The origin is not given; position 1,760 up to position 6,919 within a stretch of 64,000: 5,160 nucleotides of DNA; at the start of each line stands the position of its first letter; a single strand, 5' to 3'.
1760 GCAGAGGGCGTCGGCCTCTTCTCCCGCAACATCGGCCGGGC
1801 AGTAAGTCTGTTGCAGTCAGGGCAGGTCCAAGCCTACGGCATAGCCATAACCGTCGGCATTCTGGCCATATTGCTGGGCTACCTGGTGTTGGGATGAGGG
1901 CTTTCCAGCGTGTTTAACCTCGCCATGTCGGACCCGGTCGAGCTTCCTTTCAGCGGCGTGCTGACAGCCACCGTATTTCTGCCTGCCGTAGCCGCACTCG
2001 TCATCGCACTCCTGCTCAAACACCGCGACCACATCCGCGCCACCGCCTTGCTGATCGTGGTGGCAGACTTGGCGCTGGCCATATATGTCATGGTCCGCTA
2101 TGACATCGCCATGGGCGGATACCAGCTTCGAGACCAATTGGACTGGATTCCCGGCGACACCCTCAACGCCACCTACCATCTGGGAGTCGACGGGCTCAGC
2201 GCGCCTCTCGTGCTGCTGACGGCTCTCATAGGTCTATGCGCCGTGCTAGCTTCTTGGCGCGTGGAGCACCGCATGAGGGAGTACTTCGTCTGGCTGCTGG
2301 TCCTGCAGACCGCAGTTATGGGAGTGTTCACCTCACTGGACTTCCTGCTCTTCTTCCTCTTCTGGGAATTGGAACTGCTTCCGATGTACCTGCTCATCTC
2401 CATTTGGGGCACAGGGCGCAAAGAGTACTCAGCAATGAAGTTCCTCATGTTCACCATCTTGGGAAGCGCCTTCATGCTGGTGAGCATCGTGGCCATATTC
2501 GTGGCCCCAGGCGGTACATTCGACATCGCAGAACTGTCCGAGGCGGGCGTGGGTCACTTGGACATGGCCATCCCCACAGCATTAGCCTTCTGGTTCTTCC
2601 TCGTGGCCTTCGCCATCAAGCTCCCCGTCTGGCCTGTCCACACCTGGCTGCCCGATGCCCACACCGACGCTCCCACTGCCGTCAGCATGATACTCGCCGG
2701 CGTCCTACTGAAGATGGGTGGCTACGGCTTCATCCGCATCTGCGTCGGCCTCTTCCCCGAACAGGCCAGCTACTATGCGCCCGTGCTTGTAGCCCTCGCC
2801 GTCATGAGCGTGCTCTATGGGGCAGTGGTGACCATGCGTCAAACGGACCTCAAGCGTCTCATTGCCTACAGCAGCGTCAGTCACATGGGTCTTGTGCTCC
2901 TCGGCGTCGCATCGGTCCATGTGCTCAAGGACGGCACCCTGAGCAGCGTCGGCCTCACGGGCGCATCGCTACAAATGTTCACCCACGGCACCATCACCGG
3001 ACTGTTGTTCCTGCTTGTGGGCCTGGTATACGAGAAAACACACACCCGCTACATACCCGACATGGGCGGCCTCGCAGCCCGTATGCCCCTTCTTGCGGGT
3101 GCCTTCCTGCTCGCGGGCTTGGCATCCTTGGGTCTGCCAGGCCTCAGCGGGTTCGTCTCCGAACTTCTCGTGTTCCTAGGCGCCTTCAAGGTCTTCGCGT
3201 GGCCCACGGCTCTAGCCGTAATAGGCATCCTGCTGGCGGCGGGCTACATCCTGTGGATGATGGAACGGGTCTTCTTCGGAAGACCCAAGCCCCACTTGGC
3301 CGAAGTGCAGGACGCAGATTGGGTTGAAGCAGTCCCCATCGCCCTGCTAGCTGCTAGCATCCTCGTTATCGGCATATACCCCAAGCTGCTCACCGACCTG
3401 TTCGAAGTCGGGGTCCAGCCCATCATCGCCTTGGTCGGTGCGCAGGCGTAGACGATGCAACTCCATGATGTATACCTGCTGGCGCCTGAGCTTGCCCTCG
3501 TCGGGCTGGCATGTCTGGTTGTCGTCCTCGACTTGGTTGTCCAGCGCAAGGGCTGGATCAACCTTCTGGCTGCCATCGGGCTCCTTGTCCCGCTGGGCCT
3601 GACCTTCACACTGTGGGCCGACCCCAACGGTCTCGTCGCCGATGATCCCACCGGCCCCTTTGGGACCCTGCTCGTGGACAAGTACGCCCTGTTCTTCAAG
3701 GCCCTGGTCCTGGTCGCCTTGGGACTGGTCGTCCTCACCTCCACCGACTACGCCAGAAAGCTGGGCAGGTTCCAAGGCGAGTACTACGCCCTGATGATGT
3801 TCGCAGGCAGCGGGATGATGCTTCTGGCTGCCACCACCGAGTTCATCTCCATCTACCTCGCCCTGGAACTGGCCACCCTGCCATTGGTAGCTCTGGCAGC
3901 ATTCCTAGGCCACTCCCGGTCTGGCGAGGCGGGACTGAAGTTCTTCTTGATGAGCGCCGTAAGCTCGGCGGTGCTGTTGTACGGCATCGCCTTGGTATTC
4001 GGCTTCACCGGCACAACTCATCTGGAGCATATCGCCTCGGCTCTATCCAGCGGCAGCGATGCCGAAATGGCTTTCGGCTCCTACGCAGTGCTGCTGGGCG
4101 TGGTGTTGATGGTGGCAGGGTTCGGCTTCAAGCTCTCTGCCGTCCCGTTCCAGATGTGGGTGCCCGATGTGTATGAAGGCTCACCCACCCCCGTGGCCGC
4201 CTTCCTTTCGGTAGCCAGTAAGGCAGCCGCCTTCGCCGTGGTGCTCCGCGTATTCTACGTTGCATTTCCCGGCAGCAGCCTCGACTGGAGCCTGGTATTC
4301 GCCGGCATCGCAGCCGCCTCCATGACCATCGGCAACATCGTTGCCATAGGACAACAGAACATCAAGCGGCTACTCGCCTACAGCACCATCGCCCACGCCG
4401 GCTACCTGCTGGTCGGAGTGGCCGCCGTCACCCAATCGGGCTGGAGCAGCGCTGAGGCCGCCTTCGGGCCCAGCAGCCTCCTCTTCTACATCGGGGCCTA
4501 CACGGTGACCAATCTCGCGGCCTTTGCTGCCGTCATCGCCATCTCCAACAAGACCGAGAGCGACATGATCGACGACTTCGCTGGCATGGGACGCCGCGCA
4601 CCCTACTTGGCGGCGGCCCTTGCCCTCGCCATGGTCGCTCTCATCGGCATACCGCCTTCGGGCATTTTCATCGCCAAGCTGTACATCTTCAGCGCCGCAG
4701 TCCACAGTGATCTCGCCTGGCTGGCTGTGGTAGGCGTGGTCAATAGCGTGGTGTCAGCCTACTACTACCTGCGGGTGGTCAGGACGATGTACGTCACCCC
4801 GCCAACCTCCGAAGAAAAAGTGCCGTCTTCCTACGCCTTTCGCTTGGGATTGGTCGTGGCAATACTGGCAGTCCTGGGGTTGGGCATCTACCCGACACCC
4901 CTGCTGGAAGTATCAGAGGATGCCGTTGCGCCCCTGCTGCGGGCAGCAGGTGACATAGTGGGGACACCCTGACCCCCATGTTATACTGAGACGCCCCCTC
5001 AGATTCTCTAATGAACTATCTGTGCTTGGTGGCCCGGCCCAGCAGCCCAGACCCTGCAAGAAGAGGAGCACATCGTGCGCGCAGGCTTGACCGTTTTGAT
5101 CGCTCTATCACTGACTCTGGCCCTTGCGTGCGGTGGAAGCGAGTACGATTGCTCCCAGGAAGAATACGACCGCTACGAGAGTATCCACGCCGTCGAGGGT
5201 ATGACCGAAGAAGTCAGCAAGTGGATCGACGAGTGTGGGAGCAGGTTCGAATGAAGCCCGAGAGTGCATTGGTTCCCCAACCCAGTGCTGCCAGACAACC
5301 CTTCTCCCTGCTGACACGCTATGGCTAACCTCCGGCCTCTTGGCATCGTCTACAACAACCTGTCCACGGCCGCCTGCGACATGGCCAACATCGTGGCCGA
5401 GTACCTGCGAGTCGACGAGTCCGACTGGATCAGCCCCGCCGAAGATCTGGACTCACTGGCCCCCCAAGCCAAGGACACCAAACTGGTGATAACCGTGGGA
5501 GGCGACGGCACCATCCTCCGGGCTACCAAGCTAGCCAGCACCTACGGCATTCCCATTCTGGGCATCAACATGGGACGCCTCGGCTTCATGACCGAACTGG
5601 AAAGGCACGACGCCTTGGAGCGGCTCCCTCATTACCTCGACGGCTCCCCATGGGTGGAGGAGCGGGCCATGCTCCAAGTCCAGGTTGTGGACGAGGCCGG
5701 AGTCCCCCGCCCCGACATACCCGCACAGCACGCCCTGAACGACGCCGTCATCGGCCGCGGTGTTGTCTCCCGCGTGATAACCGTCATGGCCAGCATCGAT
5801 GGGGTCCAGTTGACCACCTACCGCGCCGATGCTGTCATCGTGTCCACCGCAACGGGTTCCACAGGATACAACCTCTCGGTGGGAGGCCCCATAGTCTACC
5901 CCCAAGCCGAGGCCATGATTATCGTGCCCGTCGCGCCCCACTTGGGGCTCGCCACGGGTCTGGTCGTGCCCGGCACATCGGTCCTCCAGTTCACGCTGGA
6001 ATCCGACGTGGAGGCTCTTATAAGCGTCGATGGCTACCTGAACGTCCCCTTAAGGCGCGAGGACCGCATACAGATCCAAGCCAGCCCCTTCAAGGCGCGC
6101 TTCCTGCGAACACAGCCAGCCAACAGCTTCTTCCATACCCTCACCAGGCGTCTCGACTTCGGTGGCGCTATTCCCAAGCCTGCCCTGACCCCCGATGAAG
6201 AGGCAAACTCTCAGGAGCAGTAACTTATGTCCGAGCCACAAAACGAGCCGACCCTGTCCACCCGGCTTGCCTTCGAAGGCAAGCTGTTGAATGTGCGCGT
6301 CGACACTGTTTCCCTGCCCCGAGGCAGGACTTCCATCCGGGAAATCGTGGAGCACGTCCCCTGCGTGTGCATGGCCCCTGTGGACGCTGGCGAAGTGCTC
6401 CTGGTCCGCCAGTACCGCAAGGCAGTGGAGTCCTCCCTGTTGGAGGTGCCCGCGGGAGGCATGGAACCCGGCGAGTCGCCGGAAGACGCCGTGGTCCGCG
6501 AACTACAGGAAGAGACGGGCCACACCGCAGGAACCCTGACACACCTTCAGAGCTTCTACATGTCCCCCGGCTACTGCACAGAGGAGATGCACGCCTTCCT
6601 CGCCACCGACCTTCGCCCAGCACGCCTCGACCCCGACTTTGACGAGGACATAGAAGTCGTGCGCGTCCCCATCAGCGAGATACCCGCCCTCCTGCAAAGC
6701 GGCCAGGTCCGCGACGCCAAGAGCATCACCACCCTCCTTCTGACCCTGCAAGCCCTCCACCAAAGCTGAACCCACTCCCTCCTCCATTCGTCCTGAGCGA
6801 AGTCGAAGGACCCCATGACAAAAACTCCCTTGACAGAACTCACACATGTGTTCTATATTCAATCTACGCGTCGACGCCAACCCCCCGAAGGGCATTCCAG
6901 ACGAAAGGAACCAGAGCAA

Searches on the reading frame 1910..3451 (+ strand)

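Call 29: search_protein_families(library=pfam, proteins=[window:1910-3451:+], max_evalue=0.00001)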
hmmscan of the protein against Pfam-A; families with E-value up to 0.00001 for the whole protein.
window:1910-3451:+ (513 aa): 1 family
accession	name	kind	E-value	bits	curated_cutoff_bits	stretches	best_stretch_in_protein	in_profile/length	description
PF00361.26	Proton_antipo_M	-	2.3e-73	247.4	21.5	1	142-441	1-292/294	NADH:quinone oxidoreductase/Mrp antiporter, TM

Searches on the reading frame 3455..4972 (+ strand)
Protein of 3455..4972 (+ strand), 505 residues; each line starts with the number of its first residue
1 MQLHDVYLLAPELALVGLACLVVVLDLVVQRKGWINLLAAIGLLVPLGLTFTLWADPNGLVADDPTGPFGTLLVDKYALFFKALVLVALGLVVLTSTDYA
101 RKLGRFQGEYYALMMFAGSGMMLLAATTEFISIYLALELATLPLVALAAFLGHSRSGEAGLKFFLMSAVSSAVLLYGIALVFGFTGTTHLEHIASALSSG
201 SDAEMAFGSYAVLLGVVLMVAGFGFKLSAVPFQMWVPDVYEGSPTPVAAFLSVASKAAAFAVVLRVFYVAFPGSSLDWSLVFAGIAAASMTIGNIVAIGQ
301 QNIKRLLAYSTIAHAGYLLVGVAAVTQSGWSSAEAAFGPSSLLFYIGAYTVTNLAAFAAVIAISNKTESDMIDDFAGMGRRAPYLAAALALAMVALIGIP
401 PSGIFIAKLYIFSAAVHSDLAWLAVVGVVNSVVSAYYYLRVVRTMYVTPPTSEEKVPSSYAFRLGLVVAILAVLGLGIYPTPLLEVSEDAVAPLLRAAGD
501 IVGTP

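Call 29: search_protein_families(library=pfam, proteins=[window:3455-4972:+], max_evalue=0.00001)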
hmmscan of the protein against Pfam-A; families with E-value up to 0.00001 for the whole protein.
window:3455-4972:+ (505 aa): 1 family
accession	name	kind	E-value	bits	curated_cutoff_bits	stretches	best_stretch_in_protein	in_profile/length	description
PF00361.26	Proton_antipo_M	-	6.6e-68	229.5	21.5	1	129-433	3-293/294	NADH:quinone oxidoreductase/Mrp antiporter, TM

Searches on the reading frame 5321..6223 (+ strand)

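Call 29: search_protein_families(library=pfam, proteins=[window:5321-6223:+], max_evalue=0.00001)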
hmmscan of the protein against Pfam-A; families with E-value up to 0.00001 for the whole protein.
window:5321-6223:+ (300 aa): 2 families
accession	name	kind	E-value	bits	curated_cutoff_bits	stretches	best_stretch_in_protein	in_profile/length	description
PF20143.4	NAD_kinase_C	-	1.7e-26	92.8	23.7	1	139-263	1-125/126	ATP-NAD kinase C-terminal domain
PF01513.26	NAD_kinase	-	5.2e-18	66.1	25.5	1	49-108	69-128/130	ATP-NAD kinase N-terminal domain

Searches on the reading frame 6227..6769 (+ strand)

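Call 29: search_protein_families(library=pfam, proteins=[window:6227-6769:+], max_evalue=0.00001)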
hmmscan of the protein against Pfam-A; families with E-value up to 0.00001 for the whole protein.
window:6227-6769:+ (180 aa): 1 family
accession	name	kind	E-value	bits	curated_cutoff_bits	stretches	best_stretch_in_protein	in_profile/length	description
PF00293.34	NUDIX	-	1e-18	68.1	21.1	1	47-165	6-129/134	NUDIX domain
